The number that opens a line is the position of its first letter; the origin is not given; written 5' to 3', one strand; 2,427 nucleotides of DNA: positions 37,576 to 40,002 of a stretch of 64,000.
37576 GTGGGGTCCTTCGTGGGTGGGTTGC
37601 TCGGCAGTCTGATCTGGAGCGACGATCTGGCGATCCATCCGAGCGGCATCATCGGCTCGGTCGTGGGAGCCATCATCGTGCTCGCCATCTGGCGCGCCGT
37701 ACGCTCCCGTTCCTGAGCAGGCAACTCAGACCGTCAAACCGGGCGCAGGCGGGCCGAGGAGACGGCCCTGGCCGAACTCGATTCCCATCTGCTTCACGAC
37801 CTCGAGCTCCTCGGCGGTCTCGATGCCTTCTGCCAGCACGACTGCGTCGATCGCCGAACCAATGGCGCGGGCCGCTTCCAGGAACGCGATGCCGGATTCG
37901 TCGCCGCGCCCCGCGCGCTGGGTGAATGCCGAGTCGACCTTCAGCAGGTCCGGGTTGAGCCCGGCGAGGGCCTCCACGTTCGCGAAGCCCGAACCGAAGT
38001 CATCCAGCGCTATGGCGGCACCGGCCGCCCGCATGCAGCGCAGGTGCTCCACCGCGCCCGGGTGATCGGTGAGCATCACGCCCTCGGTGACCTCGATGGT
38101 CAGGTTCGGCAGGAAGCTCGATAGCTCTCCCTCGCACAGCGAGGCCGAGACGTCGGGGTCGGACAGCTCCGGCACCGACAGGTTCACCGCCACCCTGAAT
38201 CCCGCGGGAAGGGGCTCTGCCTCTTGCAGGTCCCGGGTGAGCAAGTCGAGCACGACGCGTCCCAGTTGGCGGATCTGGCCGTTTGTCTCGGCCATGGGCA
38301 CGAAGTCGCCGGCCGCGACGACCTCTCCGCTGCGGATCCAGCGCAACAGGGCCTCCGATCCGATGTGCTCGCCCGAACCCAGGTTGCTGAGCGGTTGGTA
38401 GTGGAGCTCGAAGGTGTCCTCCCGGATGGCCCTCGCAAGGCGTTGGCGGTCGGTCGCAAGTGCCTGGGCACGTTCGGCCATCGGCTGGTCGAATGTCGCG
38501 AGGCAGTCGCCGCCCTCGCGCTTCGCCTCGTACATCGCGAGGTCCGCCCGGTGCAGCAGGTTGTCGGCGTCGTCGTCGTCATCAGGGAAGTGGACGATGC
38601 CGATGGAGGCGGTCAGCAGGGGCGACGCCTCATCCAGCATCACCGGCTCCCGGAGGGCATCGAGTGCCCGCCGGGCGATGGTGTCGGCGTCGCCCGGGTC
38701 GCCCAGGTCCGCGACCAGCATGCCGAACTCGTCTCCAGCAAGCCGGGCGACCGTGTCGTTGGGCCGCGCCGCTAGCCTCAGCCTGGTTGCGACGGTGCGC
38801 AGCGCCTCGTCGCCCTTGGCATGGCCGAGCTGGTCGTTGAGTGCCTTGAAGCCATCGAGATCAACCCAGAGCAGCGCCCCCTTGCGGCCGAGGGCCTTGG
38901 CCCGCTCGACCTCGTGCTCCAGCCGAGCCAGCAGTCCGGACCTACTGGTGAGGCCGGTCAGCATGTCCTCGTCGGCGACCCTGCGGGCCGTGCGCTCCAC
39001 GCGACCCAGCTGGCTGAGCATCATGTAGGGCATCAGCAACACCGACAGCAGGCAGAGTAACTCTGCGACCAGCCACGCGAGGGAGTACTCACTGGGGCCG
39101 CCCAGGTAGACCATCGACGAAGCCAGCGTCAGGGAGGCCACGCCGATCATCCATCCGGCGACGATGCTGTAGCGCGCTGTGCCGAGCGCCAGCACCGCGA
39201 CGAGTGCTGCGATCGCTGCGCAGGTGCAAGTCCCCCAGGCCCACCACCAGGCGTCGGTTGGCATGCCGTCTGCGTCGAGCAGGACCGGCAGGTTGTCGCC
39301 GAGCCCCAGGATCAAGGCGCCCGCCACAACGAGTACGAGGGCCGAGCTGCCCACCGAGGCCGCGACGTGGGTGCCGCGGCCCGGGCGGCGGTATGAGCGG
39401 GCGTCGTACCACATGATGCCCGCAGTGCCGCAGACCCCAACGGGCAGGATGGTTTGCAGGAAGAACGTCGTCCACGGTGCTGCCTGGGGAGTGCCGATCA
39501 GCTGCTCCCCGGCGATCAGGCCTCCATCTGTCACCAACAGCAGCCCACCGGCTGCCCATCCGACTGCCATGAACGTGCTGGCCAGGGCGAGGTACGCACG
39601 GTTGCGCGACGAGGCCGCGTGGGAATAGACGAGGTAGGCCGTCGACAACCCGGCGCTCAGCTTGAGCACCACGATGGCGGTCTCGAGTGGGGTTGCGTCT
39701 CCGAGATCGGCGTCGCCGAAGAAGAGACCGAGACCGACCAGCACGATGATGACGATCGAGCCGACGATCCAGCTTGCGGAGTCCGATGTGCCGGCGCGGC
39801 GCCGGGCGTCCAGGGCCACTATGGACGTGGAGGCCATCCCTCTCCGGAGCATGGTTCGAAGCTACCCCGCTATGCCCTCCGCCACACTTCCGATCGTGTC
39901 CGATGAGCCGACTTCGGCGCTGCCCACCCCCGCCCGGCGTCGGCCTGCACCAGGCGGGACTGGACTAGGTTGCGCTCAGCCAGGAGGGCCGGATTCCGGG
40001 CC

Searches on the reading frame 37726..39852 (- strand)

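Call 62: search_protein_families(library=pfam, proteins=[window:37726-39852:-], max_evalue=0.0001)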
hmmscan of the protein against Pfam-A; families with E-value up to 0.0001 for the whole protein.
window:37726-39852:- (708 aa): 2 families
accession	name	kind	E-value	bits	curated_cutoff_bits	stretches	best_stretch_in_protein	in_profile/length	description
PF00563.25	EAL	-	1.2e-48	165.9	31.3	1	470-702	2-236/236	EAL domain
PF00990.26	GGDEF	-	2.2e-40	138.5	23.8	1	294-448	2-159/161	Diguanylate cyclase, GGDEF domain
